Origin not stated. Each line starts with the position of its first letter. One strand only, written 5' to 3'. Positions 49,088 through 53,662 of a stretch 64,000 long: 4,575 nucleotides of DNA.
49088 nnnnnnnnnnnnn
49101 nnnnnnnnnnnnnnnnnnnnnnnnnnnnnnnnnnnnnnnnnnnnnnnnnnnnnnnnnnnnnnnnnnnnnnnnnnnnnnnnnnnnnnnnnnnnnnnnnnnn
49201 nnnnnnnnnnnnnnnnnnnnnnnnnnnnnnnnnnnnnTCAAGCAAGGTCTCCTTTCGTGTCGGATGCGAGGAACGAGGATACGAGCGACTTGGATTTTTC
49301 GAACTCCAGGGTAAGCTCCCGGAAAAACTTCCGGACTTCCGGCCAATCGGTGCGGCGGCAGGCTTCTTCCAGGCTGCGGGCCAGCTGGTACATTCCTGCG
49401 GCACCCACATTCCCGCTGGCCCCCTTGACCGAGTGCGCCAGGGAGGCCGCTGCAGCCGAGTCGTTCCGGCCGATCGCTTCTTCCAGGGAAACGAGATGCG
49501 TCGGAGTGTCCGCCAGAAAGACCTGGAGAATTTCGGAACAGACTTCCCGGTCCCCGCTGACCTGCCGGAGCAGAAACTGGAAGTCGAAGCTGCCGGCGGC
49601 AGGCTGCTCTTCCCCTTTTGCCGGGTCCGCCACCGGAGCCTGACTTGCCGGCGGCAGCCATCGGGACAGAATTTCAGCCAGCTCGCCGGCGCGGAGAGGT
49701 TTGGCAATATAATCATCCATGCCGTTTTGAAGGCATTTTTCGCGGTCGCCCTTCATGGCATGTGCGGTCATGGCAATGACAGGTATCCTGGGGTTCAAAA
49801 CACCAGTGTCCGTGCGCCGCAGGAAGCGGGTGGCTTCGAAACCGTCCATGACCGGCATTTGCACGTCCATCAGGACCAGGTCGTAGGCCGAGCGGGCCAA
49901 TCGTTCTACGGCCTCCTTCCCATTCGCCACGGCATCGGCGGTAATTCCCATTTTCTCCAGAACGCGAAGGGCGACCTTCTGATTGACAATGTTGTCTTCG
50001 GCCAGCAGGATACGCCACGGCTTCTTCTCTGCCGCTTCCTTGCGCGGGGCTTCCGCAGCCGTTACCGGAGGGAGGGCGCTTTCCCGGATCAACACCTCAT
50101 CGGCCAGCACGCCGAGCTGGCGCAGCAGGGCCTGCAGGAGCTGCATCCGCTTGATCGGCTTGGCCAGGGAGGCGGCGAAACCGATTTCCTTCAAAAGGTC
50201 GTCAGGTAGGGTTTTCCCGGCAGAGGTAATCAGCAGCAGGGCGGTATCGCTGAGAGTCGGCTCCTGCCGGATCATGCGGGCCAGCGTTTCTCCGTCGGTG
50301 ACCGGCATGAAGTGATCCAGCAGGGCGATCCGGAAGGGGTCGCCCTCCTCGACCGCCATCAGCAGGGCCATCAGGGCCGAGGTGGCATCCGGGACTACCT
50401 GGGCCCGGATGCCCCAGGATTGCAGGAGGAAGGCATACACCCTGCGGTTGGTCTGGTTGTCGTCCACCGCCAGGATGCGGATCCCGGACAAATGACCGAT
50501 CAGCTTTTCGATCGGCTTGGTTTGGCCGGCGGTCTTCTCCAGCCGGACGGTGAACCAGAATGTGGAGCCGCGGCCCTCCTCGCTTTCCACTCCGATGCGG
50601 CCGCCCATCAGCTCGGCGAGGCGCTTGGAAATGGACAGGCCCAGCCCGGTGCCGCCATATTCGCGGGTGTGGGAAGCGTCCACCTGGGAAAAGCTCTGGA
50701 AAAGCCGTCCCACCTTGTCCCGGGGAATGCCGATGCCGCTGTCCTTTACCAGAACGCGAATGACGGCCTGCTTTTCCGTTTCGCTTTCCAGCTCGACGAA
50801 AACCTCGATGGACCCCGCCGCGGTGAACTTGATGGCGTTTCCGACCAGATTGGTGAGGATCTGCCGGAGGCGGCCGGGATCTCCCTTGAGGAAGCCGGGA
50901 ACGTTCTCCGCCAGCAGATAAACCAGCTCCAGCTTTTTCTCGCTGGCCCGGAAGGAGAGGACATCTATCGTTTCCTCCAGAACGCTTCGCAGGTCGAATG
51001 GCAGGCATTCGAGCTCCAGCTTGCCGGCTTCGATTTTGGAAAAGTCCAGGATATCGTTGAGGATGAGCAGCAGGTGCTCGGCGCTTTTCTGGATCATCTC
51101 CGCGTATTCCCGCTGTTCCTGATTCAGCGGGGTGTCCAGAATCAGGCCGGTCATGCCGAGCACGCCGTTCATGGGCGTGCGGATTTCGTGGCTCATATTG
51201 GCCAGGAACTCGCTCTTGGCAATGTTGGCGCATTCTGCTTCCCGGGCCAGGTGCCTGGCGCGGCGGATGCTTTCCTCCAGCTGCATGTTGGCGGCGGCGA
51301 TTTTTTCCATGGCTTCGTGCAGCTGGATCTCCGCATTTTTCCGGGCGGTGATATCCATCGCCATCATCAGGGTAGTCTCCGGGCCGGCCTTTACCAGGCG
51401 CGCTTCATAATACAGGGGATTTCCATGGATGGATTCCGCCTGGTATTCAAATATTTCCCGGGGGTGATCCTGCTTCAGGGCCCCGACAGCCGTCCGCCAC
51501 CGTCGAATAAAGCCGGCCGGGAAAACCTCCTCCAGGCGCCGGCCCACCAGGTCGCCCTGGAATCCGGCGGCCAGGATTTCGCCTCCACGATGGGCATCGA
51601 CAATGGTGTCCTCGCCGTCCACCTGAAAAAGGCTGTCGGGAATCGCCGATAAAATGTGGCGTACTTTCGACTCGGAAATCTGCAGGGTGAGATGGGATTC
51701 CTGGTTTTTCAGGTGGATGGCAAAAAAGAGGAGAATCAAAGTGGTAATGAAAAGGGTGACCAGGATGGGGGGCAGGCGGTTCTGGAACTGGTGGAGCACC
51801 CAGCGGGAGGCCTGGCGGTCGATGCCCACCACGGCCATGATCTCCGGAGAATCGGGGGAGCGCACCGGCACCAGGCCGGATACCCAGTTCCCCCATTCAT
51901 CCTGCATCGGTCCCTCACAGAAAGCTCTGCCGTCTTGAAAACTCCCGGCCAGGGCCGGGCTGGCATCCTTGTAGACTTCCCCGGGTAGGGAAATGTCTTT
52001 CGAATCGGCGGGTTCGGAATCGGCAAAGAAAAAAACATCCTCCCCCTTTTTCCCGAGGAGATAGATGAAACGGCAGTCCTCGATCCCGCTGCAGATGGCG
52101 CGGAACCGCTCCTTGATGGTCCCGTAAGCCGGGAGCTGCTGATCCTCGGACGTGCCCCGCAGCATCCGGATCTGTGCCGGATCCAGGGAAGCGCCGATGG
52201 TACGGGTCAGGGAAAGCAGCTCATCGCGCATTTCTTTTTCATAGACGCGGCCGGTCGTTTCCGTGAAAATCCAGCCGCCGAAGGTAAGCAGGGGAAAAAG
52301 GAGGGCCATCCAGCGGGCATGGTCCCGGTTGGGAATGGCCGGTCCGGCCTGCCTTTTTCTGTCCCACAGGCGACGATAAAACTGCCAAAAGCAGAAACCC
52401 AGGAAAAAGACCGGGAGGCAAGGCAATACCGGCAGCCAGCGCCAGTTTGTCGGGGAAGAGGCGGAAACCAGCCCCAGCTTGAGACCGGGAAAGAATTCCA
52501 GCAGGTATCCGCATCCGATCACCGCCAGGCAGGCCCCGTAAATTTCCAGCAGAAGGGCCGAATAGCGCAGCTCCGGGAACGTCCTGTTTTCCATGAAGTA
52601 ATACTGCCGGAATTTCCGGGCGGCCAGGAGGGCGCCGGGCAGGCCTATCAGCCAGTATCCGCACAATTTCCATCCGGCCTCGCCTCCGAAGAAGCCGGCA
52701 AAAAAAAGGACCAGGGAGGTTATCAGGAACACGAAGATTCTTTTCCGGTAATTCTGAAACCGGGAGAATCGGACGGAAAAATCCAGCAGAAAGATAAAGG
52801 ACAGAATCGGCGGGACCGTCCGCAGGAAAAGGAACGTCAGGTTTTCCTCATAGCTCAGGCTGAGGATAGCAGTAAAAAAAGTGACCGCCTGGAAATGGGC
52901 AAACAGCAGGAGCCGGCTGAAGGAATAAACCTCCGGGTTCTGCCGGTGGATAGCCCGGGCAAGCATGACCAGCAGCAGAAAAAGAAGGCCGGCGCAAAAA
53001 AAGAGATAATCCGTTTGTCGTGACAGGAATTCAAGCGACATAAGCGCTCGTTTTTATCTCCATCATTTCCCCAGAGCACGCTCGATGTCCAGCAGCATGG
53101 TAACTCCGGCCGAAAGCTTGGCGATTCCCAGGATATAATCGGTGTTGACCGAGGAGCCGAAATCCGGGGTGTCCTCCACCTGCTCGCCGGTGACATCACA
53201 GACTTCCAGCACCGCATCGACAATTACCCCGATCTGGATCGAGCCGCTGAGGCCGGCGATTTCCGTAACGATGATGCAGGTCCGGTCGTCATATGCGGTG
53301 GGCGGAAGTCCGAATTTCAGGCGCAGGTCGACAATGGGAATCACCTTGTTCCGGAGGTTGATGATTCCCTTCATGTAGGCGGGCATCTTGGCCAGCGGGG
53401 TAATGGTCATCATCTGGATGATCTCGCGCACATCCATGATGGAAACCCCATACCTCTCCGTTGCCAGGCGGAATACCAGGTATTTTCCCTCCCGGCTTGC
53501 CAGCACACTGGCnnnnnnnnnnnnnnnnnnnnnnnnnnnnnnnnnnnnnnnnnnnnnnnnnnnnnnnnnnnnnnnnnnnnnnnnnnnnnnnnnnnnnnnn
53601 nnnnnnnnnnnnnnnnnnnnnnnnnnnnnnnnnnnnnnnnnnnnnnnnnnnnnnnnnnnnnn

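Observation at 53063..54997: Three-domain REC / nitrate-bicarbonate-type binding protein / CheW fusion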

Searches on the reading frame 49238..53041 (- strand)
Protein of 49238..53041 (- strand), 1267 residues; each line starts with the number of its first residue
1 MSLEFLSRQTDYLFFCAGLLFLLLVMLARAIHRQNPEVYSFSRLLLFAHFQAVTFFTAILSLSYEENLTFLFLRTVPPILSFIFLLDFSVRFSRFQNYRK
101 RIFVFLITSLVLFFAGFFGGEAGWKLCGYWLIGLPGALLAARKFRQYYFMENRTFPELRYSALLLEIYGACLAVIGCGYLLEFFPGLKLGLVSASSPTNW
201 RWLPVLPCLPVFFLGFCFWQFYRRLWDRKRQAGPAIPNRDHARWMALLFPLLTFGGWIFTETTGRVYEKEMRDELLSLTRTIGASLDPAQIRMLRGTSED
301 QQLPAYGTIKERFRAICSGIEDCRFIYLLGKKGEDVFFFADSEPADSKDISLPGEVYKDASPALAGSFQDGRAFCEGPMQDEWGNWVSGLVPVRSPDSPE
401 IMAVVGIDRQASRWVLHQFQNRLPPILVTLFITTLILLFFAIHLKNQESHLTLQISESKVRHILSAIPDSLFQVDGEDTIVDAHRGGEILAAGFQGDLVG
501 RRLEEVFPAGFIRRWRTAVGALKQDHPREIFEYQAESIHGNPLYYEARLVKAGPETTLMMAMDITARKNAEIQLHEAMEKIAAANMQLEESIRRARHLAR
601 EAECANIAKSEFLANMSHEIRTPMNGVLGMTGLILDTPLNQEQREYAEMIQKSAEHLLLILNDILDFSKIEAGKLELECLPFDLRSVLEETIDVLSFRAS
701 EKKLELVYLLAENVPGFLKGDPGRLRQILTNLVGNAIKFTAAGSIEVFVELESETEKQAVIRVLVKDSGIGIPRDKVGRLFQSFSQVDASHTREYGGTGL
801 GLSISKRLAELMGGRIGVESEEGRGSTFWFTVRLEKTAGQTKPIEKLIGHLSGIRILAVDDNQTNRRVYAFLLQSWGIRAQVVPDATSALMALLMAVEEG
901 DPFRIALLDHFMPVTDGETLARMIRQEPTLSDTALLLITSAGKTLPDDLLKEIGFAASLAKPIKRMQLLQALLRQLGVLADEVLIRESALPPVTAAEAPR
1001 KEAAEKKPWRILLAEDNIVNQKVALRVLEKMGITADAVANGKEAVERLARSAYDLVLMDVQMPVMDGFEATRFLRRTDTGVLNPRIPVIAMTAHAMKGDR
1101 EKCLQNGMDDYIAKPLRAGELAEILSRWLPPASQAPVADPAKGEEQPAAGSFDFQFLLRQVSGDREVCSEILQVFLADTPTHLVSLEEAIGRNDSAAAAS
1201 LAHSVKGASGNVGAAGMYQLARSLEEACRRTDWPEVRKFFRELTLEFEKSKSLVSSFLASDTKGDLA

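Call 7: search_protein_families(library=pfam, proteins=[window:49238-53041:-], max_evalue=0.001)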
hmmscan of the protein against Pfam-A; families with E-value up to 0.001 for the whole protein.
window:49238-53041:- (1267 aa): 6 families
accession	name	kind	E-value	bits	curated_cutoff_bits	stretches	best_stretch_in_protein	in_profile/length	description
PF00072.30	Response_reg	-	1.4e-38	131.9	30.2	2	1011-1125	1-110/111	Response regulator receiver domain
PF02518.31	HATPase_c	-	1.5e-31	109.6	26.4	1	720-835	1-110/111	Histidine kinase-, DNA gyrase B-, and HSP90-like ATPase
PF00512.31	HisKA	-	1.4e-22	79.9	26.9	1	608-673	1-66/66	His Kinase A (phospho-acceptor) domain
PF01627.28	Hpt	-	4.6e-14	52.9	24.6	1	1170-1247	1-78/84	Hpt domain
PF08448.16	PAS_4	-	0.00072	20.2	23.1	0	464-568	1-109/110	PAS fold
PF24896.1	Receiver_CRE1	-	0.00073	20.2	27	0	1013-1129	11-135/136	AHK4/CRE1/WOL first receiver domain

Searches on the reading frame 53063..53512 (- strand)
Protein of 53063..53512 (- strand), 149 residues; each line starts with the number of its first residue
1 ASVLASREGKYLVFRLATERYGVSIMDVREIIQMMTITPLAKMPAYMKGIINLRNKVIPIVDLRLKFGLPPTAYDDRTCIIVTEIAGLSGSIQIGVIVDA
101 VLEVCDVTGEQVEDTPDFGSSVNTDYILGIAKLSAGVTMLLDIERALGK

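Call 64: search_solved_structures(query=window:53063-53512:-, max_evalue=1e-10, show_alignments=2)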
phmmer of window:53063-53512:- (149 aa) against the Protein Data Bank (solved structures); distinct sequences matched with E-value up to 1e-10: 3.
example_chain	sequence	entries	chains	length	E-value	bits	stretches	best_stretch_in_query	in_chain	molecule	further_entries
2ho9_A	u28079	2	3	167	9.1e-28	100.4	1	10-147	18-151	Chemotaxis protein cheW | CheW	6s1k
8c5v_E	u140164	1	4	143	1.3e-27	99.9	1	10-147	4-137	Chemotaxis protein CheW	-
2qdl_A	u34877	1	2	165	3.6e-22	82.3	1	10-140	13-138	Chemotaxis signal transduction protein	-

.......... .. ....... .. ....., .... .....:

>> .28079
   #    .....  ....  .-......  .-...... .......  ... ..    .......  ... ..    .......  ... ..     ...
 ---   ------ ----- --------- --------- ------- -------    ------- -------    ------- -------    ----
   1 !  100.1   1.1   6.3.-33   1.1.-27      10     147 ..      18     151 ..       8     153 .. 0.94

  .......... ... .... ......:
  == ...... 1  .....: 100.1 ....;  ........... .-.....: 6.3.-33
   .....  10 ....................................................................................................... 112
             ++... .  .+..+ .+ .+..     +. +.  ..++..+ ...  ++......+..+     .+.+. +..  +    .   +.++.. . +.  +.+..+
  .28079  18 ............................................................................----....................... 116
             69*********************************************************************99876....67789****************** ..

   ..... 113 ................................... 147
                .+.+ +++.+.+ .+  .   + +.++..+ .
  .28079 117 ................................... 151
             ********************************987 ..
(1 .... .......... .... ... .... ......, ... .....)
